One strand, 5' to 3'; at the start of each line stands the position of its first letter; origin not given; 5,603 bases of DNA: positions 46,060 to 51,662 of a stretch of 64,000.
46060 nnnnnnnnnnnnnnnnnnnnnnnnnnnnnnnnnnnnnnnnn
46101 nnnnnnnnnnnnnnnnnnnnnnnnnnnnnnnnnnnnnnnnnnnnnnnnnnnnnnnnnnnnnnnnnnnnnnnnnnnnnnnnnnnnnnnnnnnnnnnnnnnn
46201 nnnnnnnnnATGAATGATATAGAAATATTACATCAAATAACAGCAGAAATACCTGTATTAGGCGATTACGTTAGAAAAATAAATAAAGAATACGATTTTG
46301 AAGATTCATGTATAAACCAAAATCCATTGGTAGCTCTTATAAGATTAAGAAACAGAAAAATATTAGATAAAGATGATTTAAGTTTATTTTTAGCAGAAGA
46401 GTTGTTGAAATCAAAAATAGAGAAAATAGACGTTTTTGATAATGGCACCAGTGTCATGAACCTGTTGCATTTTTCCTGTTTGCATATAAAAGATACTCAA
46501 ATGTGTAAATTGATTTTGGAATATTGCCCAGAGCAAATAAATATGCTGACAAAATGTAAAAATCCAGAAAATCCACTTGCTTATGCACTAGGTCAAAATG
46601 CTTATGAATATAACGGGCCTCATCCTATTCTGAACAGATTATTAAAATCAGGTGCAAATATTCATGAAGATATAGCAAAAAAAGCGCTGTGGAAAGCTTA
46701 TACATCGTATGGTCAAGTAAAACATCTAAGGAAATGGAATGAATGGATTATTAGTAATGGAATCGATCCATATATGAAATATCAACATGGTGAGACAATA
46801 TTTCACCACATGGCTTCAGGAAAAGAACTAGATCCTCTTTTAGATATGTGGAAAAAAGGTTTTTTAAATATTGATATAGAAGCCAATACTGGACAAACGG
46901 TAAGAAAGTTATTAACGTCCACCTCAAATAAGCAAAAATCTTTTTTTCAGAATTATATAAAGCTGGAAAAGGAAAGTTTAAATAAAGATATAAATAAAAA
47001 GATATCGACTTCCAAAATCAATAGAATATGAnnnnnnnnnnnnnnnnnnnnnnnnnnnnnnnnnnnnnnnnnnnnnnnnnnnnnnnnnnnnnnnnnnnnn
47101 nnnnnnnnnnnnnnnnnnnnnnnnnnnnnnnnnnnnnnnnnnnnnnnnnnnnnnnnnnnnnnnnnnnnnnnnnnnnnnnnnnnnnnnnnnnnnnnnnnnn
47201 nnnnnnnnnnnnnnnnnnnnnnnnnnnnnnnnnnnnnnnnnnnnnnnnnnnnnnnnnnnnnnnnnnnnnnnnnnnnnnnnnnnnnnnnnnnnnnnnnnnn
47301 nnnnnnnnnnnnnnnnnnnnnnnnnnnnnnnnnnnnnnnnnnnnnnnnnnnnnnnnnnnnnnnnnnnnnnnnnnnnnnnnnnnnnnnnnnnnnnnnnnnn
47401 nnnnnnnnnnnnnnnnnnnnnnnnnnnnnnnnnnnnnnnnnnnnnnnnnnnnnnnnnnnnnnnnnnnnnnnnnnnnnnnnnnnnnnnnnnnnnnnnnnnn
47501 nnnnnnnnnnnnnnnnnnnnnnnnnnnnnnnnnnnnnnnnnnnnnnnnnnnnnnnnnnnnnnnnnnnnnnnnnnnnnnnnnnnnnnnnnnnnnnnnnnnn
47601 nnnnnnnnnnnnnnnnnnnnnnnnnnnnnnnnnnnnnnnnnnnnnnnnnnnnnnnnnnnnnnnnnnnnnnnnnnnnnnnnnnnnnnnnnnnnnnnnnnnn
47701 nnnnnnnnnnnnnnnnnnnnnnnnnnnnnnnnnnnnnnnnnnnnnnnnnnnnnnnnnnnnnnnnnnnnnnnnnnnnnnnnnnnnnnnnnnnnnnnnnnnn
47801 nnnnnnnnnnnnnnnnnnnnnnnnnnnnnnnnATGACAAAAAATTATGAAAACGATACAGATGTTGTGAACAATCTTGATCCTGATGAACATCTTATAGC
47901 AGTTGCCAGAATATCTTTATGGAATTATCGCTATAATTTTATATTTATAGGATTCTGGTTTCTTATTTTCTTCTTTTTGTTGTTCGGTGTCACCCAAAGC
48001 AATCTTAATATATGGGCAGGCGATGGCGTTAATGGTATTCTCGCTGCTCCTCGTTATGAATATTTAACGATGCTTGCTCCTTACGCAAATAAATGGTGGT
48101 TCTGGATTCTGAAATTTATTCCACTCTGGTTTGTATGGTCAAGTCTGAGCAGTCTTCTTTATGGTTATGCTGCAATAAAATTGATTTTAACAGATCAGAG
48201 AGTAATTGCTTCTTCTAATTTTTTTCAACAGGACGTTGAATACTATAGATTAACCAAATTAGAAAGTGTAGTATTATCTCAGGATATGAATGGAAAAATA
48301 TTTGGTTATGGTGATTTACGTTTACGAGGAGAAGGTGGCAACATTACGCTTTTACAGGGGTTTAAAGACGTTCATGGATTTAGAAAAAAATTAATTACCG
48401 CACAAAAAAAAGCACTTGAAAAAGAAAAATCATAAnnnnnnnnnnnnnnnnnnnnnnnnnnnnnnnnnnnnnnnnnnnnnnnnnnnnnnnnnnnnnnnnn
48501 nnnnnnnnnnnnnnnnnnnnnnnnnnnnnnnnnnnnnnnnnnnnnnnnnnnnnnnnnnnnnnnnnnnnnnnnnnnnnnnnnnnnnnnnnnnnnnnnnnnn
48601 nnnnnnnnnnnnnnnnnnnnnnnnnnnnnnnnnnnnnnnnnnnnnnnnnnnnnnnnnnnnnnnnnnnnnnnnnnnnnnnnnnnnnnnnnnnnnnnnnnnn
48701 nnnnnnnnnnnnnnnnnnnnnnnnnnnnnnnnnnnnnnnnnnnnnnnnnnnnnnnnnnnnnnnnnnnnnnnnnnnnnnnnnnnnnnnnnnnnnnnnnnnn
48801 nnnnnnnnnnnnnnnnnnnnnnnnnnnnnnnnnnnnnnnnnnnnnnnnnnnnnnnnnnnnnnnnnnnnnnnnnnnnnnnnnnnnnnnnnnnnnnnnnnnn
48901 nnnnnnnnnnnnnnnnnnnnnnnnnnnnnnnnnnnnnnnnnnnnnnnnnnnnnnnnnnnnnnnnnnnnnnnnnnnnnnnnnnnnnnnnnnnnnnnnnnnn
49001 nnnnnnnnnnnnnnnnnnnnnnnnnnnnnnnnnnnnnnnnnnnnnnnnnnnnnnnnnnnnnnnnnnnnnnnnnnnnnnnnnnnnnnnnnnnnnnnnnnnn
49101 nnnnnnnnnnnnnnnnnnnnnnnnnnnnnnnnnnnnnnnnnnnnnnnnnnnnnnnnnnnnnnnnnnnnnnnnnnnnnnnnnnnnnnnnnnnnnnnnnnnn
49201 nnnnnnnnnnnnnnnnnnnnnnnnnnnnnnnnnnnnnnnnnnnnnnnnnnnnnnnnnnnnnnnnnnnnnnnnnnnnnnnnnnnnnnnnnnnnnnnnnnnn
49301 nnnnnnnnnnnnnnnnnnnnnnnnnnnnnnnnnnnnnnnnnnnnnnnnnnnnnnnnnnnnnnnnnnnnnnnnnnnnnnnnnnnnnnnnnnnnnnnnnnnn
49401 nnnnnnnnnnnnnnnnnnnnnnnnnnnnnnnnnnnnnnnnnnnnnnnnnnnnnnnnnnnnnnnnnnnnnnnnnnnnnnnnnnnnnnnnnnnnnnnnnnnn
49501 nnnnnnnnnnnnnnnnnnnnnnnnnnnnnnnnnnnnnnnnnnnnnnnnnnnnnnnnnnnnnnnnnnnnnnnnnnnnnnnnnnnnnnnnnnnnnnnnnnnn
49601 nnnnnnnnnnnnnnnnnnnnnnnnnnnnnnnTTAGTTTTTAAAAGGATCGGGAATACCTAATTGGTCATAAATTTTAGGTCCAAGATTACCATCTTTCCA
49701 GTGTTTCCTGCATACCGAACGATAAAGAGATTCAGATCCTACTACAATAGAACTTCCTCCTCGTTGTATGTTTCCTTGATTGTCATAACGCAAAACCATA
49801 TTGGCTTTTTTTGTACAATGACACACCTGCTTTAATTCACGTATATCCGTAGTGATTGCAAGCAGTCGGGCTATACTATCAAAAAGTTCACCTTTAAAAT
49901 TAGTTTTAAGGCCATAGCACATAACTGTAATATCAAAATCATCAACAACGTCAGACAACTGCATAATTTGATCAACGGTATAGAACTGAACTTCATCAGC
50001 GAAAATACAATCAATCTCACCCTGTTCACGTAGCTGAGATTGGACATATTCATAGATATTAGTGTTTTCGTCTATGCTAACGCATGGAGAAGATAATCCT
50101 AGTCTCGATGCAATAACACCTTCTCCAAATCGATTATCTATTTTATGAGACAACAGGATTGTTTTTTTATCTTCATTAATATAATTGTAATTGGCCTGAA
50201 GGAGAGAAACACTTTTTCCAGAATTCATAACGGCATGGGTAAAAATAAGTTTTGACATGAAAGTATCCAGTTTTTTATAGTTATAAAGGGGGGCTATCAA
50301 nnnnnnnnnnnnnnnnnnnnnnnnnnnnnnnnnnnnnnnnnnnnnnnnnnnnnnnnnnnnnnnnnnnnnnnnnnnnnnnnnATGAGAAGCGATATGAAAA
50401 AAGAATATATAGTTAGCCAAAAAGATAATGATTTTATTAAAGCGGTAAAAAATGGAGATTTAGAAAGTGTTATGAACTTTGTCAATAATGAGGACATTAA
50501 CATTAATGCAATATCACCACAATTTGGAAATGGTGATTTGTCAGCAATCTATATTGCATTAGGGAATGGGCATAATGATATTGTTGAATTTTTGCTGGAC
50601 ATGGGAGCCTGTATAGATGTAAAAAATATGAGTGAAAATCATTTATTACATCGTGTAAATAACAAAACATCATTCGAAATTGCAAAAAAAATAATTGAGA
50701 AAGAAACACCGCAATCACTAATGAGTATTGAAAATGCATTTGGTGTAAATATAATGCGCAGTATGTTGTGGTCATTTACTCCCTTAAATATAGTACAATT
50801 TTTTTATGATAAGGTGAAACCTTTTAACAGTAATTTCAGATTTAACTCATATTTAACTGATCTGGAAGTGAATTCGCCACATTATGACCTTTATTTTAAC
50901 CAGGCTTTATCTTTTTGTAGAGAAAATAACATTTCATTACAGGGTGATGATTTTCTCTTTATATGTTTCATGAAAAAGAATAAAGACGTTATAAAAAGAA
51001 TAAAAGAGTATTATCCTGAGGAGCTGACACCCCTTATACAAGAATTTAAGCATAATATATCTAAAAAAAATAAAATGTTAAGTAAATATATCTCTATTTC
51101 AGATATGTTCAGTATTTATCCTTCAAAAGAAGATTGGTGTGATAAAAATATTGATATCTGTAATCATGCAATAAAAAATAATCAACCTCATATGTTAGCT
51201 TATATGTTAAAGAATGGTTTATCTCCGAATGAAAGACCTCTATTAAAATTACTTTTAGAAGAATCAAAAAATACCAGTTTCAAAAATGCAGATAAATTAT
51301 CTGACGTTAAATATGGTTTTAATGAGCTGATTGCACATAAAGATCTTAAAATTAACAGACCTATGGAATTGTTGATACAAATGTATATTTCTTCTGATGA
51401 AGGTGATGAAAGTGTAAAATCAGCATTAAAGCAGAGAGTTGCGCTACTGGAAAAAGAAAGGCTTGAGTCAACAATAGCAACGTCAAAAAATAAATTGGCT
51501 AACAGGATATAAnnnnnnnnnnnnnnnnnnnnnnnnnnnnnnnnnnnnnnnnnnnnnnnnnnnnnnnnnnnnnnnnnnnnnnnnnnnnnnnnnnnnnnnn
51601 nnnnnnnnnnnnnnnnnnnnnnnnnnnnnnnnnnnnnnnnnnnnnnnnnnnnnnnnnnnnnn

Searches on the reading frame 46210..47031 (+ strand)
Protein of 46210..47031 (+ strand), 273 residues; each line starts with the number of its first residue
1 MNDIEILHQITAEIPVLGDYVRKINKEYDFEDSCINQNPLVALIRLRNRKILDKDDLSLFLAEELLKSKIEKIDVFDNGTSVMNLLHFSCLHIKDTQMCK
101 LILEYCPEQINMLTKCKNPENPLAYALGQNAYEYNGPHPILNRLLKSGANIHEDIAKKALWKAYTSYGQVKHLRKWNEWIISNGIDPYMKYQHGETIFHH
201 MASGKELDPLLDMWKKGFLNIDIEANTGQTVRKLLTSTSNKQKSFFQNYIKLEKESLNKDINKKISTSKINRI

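Call 8: search_protein_families(library=pfam, proteins=[window:46210-47031:+], max_evalue=0.01)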
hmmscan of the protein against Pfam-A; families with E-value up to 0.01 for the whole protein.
window:46210-47031:+ (273 aa): 1 family
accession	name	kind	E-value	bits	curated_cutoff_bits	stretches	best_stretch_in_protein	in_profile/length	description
PF12796.13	Ank_2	-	0.00084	20.3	27.3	0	64-151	15-86/90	Ankyrin repeats (3 copies)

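Call 87: search_solved_structures(query=window:46210-47031:+, max_evalue=0.1)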
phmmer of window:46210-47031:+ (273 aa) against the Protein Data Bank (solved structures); distinct sequences matched with E-value up to 0.1: 4.
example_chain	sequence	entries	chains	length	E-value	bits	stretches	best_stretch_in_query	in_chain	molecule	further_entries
1kyw_A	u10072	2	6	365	0.023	17.4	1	122-173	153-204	Caffeic acid 3-O-methyltransferase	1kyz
7v6j_A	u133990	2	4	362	0.028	17.2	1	122-172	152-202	LcCOMT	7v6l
4pgh_A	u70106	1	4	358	0.073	15.8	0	122-169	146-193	Caffeic acid O-methyltransferase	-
4pgg_A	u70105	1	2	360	0.074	15.8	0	122-169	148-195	Caffeic acid O-methyltransferase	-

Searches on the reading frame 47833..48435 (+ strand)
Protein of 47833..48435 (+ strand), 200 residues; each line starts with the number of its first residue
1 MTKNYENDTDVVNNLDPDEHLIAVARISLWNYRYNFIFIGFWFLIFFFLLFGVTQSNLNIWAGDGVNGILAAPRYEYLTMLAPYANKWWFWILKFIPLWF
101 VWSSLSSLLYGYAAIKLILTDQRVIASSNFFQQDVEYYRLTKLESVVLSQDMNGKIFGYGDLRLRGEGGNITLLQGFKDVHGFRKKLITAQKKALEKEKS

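Call 47: search_protein_families(library=pfam, proteins=[window:47833-48435:+], max_evalue=0.001)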
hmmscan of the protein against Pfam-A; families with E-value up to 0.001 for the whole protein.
window:47833-48435:+ (200 aa): 1 family
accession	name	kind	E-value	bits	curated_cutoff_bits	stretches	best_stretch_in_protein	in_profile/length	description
PF03703.20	bPH_2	-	1.2e-05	25.9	22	1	112-170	1-59/78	Bacterial PH domain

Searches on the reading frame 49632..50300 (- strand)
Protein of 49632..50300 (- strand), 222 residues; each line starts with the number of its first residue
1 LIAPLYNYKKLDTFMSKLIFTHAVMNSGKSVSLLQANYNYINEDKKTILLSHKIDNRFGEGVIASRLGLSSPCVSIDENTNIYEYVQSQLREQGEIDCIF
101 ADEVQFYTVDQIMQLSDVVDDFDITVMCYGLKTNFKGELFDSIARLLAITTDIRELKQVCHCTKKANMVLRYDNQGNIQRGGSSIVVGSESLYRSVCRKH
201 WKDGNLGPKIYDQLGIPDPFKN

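Call 47: search_protein_families(library=pfam, proteins=[window:49632-50300:-], max_evalue=0.001)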
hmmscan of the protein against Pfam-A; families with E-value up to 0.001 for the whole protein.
window:49632-50300:- (222 aa): 1 family
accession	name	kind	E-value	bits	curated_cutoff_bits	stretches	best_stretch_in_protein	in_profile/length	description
PF00265.24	TK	-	5.6e-44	150.5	20.6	1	17-201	2-176/176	Thymidine kinase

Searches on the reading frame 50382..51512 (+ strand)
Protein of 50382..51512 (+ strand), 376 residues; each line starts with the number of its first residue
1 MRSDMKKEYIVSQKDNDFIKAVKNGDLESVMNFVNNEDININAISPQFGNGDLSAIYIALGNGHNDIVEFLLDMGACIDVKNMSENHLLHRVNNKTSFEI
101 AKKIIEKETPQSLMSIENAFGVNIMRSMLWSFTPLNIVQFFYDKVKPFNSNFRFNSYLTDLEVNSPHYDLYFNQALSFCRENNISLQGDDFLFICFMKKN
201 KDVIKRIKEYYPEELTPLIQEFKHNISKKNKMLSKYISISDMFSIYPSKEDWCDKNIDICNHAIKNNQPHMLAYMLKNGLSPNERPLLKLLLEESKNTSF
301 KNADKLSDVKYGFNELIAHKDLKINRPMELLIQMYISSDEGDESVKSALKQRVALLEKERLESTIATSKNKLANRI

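Call 8: search_protein_families(library=pfam, proteins=[window:50382-51512:+], max_evalue=0.01)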
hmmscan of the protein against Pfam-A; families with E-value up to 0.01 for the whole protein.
window:50382-51512:+ (376 aa): 5 families
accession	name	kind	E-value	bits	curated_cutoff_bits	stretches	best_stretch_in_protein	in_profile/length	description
PF12796.13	Ank_2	-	7.3e-09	36.5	27.3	1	19-107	2-82/90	Ankyrin repeats (3 copies)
PF13637.12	Ank_4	-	4.9e-06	27.1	22.7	1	20-72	3-50/50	Ankyrin repeats (many copies)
PF00023.36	Ank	-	1.1e-05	25.9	21.1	1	54-82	4-32/33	Ankyrin repeat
PF13606.12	Ank_3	-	2.3e-05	24.8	22.3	0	54-76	4-26/30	Ankyrin repeat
PF13857.12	Ank_5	-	0.00023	21.9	27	0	53-75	17-39/56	Ankyrin repeats (many copies)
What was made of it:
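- Checked: Of the 21 tailed ORFs, 50382-51512 passes Pfam (Ank_2 7.3e-9, call 8).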
